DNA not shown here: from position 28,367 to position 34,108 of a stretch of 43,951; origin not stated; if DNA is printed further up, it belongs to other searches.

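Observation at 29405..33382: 1,989-bp in-frame tandem duplication in a surface-protein gene with a 1,647-bp base-perfect core and diverged edges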

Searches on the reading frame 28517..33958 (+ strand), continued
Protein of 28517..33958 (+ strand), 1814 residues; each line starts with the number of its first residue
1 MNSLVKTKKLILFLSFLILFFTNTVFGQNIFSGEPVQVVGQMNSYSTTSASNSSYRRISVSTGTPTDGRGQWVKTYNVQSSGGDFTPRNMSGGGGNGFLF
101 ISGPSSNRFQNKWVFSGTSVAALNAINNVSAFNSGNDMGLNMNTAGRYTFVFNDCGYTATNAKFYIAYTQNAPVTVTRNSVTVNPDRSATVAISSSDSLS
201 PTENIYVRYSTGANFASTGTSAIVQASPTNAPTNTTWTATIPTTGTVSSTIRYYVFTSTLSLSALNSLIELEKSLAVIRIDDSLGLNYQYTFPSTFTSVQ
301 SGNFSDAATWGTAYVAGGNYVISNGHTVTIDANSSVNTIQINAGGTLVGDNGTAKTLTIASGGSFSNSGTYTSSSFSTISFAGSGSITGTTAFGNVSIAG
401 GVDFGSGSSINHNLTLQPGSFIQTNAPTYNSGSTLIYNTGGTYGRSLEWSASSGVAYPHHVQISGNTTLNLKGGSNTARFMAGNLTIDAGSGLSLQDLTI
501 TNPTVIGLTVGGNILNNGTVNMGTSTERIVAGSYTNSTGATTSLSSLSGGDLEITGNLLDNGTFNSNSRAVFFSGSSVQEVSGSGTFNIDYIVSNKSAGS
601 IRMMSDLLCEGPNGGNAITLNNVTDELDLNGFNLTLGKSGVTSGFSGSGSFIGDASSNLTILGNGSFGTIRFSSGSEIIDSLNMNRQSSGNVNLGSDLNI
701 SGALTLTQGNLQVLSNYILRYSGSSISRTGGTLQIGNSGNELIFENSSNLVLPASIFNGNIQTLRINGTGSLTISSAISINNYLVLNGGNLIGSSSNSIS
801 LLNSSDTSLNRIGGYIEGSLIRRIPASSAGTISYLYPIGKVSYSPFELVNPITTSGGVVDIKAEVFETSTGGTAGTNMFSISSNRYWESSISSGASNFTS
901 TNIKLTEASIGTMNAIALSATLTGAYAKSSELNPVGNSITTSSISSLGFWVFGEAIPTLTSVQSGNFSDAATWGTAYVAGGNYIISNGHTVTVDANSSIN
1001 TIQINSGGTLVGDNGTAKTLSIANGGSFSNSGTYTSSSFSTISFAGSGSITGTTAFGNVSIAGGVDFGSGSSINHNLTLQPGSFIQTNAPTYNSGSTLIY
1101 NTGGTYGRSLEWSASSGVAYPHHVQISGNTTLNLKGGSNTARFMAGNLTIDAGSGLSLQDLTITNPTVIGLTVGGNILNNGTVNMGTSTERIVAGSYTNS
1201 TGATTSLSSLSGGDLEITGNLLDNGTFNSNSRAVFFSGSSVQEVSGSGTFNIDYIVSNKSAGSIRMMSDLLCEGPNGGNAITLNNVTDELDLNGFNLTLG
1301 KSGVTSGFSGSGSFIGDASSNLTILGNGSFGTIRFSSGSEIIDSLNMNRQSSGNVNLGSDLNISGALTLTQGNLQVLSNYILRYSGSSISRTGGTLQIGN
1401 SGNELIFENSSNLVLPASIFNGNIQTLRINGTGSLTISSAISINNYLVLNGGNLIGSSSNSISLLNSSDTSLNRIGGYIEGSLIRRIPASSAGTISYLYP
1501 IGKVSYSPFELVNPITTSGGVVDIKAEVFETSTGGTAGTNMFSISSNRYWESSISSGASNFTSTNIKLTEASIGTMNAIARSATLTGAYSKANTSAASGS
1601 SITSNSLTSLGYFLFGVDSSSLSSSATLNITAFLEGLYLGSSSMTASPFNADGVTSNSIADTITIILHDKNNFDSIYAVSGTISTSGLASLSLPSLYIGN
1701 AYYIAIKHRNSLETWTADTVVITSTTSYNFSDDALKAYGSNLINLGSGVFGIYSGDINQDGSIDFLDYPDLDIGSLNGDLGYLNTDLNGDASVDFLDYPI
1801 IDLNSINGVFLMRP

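Call 35: find_related_loci(query=window:28517-33958:+, collection=metagenome_contigs, flank=3000)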
Query window:28517-33958:+ (1814 aa) in metagenome_contigs; peptide patterns used: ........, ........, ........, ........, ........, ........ (x = any residue, [..] = any of these).
90 stretches matched a pattern; 2 encode a relative of the query (tblastn E <= 1e-3); 2 distinct loci.
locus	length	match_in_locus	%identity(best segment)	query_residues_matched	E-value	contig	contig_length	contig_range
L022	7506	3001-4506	49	10-519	3e-127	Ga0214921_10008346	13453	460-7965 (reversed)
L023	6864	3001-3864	53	3-291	6e-81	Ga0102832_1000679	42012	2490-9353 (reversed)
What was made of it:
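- Tried and rejected: A metagenome_contigs scan gave only two distant loci and no new close relatives (call 35).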

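Call 66: list_cluster_members(proteins=[P0001, P0002, P0003, P0004, P0005])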
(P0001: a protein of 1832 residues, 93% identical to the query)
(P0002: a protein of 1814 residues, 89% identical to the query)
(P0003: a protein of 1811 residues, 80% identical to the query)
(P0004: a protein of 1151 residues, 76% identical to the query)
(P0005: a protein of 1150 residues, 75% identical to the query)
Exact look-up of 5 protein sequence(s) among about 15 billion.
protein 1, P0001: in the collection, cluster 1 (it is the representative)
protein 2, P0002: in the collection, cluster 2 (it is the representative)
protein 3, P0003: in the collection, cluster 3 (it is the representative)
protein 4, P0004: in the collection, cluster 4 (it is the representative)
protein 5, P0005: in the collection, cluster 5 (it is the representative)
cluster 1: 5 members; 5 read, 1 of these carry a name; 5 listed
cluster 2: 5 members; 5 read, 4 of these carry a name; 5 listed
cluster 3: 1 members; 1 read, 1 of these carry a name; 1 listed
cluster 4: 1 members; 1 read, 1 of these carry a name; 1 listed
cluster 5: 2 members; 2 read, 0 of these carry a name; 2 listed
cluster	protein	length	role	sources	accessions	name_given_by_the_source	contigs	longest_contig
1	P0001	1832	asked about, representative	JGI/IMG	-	hypothetical protein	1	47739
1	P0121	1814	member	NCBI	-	-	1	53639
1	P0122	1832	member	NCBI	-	-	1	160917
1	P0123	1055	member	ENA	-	-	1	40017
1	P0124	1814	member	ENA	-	-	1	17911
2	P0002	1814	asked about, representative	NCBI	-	-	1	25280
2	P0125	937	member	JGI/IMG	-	hypothetical protein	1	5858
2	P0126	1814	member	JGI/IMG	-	hypothetical protein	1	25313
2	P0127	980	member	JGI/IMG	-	hypothetical protein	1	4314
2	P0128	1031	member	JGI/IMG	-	hypothetical protein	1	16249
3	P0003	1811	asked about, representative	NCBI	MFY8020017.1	MAG: hypothetical protein ACOVP1_02420 [Bacteroidia bacterium]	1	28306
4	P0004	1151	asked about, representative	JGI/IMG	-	hypothetical protein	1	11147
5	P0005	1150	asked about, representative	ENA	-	-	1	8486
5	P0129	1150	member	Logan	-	-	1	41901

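Call 68: find_encoding_contigs(protein=P0123, flank=10000, max_places=3)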
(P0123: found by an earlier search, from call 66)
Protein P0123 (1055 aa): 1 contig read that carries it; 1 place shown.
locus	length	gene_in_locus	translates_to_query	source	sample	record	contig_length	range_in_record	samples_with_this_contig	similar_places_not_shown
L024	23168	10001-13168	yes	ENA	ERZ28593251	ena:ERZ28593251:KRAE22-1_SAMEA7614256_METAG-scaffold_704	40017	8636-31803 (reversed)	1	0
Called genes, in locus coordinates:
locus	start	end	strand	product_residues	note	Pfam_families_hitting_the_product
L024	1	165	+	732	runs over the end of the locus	-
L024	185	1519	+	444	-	PF01943:Polysacc_synt, PF13440:Polysacc_synt_3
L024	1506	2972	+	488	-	PF04932:Wzy_C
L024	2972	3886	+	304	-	PF00535:Glycos_transf_2, PF13641:Glyco_tranf_2_3, PF13632:Glyco_trans_2_3 (weak)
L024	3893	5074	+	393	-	PF00535:Glycos_transf_2, PF13641:Glyco_tranf_2_3, PF13632:Glyco_trans_2_3 (weak)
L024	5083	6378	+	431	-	PF00535:Glycos_transf_2 (weak), PF13641:Glyco_tranf_2_3, PF13632:Glyco_trans_2_3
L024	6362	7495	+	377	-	PF13439:Glyco_transf_4, PF20706:GT4-conflict, PF00534:Glycos_transf_1, PF13692:Glyco_trans_1_4, PF13524:Glyco_trans_1_2 (weak)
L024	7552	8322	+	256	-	PF03848:TehB, PF01209:Ubie_methyltran, PF05219:DREV, PF05401:NodS, PF13489:Methyltransf_23, PF06325:PrmA, PF07021:MetW, PF13847:Methyltransf_31, +6 more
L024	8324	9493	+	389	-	PF13506:Glyco_transf_21, PF13641:Glyco_tranf_2_3, PF00535:Glycos_transf_2, PF10111:Glyco_tranf_2_2 (weak), PF13632:Glyco_trans_2_3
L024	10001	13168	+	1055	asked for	-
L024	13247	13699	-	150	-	PF00578:AhpC-TSA, PF08534:Redoxin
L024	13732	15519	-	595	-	PF01551:Peptidase_M23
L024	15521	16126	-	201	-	PF01557:FAA_hydrolase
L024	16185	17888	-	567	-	PF01432:Peptidase_M3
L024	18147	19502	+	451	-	PF01212:Beta_elim_lyase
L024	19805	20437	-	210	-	PF00072:Response_reg, PF00196:GerE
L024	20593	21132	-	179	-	PF18347:DUF5606, PF21186:DUF6852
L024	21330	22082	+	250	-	PF04338:DUF481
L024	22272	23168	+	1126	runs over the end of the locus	PF02310:B12-binding, PF03308:MeaB, PF02492:cobW (weak), PF01642:MM_CoA_mutase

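Call 69: find_encoding_contigs(protein=P0129, flank=10000, max_places=3)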
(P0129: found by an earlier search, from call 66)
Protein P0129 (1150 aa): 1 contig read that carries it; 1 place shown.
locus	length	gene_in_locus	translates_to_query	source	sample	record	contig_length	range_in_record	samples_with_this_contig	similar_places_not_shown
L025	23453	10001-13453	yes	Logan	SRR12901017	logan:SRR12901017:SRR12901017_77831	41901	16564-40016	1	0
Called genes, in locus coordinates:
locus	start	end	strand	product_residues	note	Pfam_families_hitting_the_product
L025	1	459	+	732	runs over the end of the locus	-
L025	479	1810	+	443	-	PF01943:Polysacc_synt, PF13440:Polysacc_synt_3, PF03023:MurJ, PF01554:MatE (weak)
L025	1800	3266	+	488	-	PF04932:Wzy_C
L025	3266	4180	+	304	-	PF00535:Glycos_transf_2, PF13641:Glyco_tranf_2_3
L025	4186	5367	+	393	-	PF00535:Glycos_transf_2, PF13641:Glyco_tranf_2_3, PF13632:Glyco_trans_2_3 (weak)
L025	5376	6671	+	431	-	PF00535:Glycos_transf_2 (weak), PF13641:Glyco_tranf_2_3, PF13632:Glyco_trans_2_3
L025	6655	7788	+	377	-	PF13439:Glyco_transf_4, PF20706:GT4-conflict, PF00534:Glycos_transf_1, PF13692:Glyco_trans_1_4, PF13524:Glyco_trans_1_2 (weak)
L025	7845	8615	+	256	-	PF03848:TehB, PF05401:NodS, PF13489:Methyltransf_23, PF06325:PrmA, PF13847:Methyltransf_31, PF08241:Methyltransf_11, PF08242:Methyltransf_12, PF13649:Methyltransf_25, +6 more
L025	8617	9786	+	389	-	PF13506:Glyco_transf_21, PF13641:Glyco_tranf_2_3, PF00535:Glycos_transf_2, PF10111:Glyco_tranf_2_2, PF13632:Glyco_trans_2_3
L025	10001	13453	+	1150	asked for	-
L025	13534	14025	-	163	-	PF00578:AhpC-TSA, PF08534:Redoxin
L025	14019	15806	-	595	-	PF01551:Peptidase_M23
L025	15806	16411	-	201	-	PF01557:FAA_hydrolase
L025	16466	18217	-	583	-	PF01432:Peptidase_M3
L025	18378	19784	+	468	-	PF05889:SepSecS (faint), PF01212:Beta_elim_lyase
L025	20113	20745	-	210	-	PF00072:Response_reg, PF00196:GerE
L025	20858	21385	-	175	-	PF18347:DUF5606, PF21186:DUF6852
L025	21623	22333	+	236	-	PF04338:DUF481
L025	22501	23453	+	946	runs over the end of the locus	?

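Call 72: find_encoding_contigs(protein=P0121, flank=10000, max_places=3)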
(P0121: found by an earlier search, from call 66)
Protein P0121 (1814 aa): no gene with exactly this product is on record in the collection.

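Call 73: find_encoding_contigs(protein=P0124, flank=3000, max_places=3)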
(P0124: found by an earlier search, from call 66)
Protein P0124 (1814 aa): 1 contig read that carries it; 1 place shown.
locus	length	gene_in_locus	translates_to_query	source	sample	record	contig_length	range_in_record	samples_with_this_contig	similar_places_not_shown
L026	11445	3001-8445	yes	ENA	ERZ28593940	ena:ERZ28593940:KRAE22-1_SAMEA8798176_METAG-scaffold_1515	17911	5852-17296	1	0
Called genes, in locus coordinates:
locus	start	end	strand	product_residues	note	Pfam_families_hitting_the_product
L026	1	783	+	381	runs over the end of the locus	PF13439:Glyco_transf_4, PF20706:GT4-conflict, PF00534:Glycos_transf_1, PF13692:Glyco_trans_1_4, PF13524:Glyco_trans_1_2 (weak)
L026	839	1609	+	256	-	PF02353:CMAS, PF03848:TehB, PF01209:Ubie_methyltran, PF05219:DREV, PF05401:NodS, PF13489:Methyltransf_23, PF06325:PrmA, PF07021:MetW, +6 more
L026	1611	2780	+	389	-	PF13506:Glyco_transf_21, PF13641:Glyco_tranf_2_3, PF00535:Glycos_transf_2, PF10111:Glyco_tranf_2_2, PF13632:Glyco_trans_2_3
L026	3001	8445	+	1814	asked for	-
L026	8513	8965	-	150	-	PF00578:AhpC-TSA, PF08534:Redoxin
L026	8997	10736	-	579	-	PF01551:Peptidase_M23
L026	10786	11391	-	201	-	PF01557:FAA_hydrolase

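Call 74: find_encoding_contigs(protein=P0126, flank=3000, max_places=3)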
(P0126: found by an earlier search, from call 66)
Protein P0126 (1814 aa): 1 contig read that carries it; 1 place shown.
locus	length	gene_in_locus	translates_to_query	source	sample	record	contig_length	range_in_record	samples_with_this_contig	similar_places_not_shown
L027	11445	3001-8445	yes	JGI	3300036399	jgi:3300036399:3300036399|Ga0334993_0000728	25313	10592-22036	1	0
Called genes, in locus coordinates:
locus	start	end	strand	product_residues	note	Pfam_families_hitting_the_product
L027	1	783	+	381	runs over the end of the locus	PF13439:Glyco_transf_4, PF20706:GT4-conflict, PF00534:Glycos_transf_1, PF13692:Glyco_trans_1_4, PF13524:Glyco_trans_1_2 (weak)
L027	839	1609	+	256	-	PF02353:CMAS, PF03848:TehB, PF01209:Ubie_methyltran, PF05219:DREV, PF05401:NodS, PF13489:Methyltransf_23, PF06325:PrmA, PF07021:MetW, +6 more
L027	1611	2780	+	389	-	PF13506:Glyco_transf_21, PF13641:Glyco_tranf_2_3, PF00535:Glycos_transf_2, PF10111:Glyco_tranf_2_2, PF13632:Glyco_trans_2_3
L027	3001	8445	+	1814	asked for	-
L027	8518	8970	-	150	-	PF00578:AhpC-TSA, PF08534:Redoxin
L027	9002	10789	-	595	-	PF01551:Peptidase_M23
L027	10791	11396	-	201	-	PF01557:FAA_hydrolase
